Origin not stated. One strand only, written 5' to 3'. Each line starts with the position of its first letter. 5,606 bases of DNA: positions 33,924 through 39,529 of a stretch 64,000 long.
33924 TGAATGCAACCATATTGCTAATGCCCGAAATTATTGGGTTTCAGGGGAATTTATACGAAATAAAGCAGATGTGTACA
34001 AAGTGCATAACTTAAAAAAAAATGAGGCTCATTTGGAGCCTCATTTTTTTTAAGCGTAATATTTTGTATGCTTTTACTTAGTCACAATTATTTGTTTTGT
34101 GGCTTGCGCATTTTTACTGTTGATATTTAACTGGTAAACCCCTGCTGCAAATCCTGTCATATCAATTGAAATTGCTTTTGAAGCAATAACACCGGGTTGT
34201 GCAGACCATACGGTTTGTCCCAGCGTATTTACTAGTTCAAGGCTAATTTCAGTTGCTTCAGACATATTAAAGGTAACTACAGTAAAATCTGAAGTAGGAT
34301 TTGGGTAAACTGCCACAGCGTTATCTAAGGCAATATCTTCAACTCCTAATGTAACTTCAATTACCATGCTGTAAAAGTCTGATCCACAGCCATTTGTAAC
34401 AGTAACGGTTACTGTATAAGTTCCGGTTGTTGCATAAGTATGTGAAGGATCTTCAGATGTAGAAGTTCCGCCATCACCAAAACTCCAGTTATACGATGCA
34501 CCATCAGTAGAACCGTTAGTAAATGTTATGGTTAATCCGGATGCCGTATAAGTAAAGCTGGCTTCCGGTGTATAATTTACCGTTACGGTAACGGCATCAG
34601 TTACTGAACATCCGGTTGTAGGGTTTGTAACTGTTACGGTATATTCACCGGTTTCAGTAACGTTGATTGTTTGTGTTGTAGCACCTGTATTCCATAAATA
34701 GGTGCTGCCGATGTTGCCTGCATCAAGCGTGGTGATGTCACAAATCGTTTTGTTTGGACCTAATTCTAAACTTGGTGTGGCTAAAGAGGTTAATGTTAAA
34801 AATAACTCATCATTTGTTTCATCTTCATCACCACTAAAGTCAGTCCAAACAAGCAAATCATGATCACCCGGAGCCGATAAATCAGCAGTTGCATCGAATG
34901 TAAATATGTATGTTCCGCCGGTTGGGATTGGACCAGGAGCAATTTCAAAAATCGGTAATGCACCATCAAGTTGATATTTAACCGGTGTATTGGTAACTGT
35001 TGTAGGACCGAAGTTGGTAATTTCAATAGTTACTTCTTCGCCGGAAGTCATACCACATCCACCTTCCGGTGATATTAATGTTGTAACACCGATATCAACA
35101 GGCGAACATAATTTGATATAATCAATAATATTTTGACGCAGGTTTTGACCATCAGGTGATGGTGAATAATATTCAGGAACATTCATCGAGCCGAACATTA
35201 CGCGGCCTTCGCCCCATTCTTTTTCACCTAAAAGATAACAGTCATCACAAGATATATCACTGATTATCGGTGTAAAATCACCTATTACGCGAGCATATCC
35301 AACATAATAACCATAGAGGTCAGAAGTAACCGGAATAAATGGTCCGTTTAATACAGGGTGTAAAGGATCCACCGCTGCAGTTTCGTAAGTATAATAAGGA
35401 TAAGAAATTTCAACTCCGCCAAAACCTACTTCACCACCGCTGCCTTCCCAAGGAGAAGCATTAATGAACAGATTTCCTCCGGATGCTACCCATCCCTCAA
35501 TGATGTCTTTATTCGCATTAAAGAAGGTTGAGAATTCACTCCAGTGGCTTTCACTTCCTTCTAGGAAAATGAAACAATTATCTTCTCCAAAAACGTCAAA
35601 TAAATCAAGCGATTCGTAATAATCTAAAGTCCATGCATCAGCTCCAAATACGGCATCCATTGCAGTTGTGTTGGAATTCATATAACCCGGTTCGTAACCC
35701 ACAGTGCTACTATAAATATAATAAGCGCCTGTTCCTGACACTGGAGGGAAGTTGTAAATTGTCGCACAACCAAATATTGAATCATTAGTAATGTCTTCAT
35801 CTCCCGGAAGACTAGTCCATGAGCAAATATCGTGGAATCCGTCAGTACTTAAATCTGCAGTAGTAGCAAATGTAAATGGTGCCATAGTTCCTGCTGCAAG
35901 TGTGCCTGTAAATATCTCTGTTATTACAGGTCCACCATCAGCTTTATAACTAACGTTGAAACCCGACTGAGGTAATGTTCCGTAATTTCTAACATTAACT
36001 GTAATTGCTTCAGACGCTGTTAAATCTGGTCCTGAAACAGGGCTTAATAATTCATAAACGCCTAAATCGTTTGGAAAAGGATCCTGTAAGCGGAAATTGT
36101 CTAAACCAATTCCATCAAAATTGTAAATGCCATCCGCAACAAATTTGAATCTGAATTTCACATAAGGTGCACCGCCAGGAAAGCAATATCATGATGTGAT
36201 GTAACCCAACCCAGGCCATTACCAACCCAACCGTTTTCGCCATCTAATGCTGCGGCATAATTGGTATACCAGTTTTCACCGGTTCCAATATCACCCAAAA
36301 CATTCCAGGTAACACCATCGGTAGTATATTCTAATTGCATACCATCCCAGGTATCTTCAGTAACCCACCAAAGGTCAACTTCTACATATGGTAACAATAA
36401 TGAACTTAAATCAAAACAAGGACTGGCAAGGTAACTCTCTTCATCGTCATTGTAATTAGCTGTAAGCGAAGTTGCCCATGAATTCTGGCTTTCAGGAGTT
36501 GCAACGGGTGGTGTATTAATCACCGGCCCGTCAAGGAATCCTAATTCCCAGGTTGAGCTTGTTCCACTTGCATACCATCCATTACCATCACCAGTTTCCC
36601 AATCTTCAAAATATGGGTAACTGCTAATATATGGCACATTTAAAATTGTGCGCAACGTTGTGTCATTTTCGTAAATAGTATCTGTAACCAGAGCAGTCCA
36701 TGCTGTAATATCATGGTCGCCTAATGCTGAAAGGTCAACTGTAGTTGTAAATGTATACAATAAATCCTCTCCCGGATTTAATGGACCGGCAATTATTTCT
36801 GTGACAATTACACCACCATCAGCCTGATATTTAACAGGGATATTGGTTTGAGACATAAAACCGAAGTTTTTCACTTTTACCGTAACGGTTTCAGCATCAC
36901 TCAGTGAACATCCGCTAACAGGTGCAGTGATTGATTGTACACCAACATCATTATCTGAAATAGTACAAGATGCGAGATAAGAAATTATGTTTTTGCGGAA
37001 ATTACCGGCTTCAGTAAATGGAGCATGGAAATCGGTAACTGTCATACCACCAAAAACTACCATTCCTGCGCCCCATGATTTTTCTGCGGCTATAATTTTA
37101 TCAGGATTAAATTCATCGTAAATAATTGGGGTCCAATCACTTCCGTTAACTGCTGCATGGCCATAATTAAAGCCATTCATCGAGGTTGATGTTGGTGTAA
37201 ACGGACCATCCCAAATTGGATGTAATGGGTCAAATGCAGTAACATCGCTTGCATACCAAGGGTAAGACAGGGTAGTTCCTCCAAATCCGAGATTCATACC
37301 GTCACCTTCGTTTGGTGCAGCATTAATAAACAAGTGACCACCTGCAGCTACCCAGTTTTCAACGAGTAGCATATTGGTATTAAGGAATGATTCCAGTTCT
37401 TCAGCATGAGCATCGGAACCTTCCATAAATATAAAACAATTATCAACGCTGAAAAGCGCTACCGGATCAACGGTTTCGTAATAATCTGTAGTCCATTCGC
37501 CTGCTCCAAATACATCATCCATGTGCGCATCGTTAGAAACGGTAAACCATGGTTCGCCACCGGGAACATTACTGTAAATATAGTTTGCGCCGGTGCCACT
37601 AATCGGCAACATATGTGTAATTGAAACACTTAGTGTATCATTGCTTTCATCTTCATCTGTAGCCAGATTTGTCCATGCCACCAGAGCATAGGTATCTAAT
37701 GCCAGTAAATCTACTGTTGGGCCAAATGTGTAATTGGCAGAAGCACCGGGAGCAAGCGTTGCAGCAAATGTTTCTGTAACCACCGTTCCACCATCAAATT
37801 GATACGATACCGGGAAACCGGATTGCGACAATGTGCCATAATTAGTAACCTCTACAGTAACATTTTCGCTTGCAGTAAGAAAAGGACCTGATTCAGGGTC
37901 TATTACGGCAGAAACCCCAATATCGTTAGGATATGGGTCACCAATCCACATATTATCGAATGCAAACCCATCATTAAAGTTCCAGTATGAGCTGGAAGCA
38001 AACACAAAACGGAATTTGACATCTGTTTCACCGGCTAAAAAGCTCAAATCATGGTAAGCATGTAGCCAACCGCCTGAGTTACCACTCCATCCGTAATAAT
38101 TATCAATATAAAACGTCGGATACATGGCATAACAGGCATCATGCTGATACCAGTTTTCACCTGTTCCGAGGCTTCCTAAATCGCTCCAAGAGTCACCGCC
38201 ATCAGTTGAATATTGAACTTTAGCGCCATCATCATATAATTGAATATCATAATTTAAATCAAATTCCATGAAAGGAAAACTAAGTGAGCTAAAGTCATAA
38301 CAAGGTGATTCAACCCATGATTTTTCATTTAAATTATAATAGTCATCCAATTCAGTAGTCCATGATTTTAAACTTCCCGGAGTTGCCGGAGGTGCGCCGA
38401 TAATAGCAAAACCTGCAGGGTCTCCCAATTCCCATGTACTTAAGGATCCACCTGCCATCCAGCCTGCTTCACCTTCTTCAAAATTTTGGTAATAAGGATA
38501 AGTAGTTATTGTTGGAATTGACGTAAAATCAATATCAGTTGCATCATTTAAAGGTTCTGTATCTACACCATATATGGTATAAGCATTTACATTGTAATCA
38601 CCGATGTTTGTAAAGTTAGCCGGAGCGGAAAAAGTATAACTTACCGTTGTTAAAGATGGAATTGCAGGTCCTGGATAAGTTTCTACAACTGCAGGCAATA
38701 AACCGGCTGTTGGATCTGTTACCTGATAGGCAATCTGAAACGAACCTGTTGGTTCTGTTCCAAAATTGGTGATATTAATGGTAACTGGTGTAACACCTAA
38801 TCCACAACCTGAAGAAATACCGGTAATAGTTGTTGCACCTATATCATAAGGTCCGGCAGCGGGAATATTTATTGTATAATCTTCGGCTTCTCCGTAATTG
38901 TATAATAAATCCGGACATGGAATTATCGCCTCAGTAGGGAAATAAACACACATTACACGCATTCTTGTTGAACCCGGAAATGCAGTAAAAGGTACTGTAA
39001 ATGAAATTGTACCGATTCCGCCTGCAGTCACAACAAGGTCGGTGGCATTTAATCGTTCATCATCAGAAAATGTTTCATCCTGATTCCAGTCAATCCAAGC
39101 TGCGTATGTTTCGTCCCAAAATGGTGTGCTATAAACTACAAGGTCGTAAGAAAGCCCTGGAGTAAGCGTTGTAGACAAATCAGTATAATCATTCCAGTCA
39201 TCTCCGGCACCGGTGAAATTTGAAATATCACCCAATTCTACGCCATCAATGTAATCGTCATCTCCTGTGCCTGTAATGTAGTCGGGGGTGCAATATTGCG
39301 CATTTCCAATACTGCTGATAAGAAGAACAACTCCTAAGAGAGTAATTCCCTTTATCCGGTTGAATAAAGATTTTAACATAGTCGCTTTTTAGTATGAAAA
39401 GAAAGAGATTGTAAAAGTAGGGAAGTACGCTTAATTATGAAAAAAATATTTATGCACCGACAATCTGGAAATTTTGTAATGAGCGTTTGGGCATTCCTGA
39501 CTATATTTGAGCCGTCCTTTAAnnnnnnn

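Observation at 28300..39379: Tandem giant T9SS-cargo paralogues carry five copies of a ~210-aa module I cannot assign to any family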

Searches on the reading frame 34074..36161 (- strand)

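Call 4: search_protein_families(library=pfam, proteins=[window:34074-36161:-], max_evalue=0.1)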
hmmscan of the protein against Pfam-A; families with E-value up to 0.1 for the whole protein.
window:34074-36161:- (695 aa): 10 families
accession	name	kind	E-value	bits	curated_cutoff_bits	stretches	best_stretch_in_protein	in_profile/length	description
PF18911.6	PKD_4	-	3e-15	56.5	27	1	540-602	15-82/85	PKD domain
PF00801.26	PKD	-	3.8e-13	49.7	23.5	1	535-595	7-72/80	PKD domain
PF18962.6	Por_Secre_tail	-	2.3e-12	47.4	27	1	618-693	1-75/75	Secretion system C-terminal sorting domain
PF07705.17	CARDB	-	3e-07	31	22.7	1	32-103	3-72/101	CARDB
PF11589.14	DUF3244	-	0.011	16.1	25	1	633-684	36-87/96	Domain of unknown function (DUF3244)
PF19408.5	PKD_6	-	0.028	15.2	25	1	552-596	29-76/82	PKD-like domain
PF08329.16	ChitinaseA_N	-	0.031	14.4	21.2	0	494-531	72-110/133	Chitinase A, N-terminal domain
PF24593.1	DUF7617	-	0.074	13.5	27.4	0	470-542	8-75/128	Domain of unknown function (DUF7617)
PF13585.12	CHU_C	-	0.085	13.4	27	0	614-689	5-80/86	CHU_C Type IX secretion signal domain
PF04862.18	DUF642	-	0.089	13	27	0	489-563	62-127/157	Protein of unknown function (DUF642)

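Call 5: search_protein_families(library=ncbifam, proteins=[window:34074-36161:-], max_evalue=0.1)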
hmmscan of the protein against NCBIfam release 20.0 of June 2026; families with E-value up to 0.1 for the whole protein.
window:34074-36161:- (695 aa): 5 families
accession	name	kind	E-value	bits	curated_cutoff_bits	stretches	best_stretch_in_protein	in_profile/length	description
TIGR04183.1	Por_Secre_tail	domain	2.1e-10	40.5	23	1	618-693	1-71/72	T9SS type A sorting domain-containing protein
NF038113.1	T9SSA_dep_M36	equivalog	2.1e-09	36.1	885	1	604-693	782-868/869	T9SS-dependent M36 family metallopeptidase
TIGR00864.1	PCC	subfamily_domain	1.2e-05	21.9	1861.4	1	503-624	1365-1495/2700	polycystin cation channel protein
NF052323.1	T9SSA_dep_M6i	equivalog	3e-05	22.2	600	1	618-691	960-1035/1043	T9SS-dependent M6-like inactivated metalloprotease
NF058578.1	CPR_pilus_PamR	equivalog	0.026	13.4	300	1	519-609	145-243/297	pilus system RbmA-like protein PamR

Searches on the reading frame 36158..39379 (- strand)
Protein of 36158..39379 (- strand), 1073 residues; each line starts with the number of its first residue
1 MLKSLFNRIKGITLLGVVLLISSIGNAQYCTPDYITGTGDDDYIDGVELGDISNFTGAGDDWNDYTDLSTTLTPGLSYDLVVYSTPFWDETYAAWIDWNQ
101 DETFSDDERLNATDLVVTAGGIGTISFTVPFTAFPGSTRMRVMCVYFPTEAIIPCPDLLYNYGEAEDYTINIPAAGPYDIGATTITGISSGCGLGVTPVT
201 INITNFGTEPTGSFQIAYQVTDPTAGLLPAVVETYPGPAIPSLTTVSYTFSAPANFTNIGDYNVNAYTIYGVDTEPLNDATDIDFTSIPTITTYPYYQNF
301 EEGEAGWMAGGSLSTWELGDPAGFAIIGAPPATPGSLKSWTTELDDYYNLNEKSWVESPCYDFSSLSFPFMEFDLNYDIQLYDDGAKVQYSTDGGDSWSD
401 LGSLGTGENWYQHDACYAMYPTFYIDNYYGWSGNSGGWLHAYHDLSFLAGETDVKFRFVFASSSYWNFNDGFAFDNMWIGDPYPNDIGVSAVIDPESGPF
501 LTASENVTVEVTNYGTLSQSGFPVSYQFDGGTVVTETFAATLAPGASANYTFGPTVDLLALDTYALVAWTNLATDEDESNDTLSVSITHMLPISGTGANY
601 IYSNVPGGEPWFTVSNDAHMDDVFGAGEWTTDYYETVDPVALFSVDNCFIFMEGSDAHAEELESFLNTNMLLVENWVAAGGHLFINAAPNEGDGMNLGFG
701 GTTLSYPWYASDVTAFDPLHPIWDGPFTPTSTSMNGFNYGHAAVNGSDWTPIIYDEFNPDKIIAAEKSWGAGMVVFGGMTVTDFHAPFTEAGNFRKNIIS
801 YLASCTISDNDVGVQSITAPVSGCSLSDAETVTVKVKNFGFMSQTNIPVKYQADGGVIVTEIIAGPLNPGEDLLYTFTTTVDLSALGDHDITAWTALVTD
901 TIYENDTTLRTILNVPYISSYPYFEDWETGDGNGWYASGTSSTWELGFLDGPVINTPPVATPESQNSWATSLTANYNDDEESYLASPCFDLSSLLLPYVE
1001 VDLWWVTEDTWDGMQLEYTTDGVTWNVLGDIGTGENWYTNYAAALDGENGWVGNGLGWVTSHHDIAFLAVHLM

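Call 4: search_protein_families(library=pfam, proteins=[window:36158-39379:-], max_evalue=0.1)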
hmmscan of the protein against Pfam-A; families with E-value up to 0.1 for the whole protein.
window:36158-39379:- (1073 aa): 5 families
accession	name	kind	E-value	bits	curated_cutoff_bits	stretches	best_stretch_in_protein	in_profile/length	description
PF20009.4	GEVED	-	2.8e-16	60.5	24.4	1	92-171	2-78/78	GEVED domain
PF07705.17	CARDB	-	1.3e-10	41.8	22.7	2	823-904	14-91/101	CARDB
PF21471.3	Reelin_subrepeat-B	-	0.025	14.8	27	0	385-480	59-127/127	Reelin subrepeat B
PF03174.19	CHB_HEX_C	-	0.053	13.9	23.6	0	385-400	34-49/76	Chitobiase/beta-hexosaminidase C-terminal domain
PF00553.25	CBM_2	-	0.057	14.2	24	0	507-544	17-54/101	Cellulose binding domain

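Call 5: search_protein_families(library=ncbifam, proteins=[window:36158-39379:-], max_evalue=0.1)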
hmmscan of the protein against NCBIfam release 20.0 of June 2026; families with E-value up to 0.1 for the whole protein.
window:36158-39379:- (1073 aa): 2 families
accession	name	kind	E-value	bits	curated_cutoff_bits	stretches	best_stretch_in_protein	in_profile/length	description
NF047971.1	ThermolysLepto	equivalog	1.7e-11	43.1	1350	1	40-172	634-771/776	M4 family metalopeptidase thermolysin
NF038112.1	myxo_dep_M36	subfamily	0.0034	14.5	1500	1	372-477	1060-1164/1604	myxosortase-dependent M36 family metallopeptidase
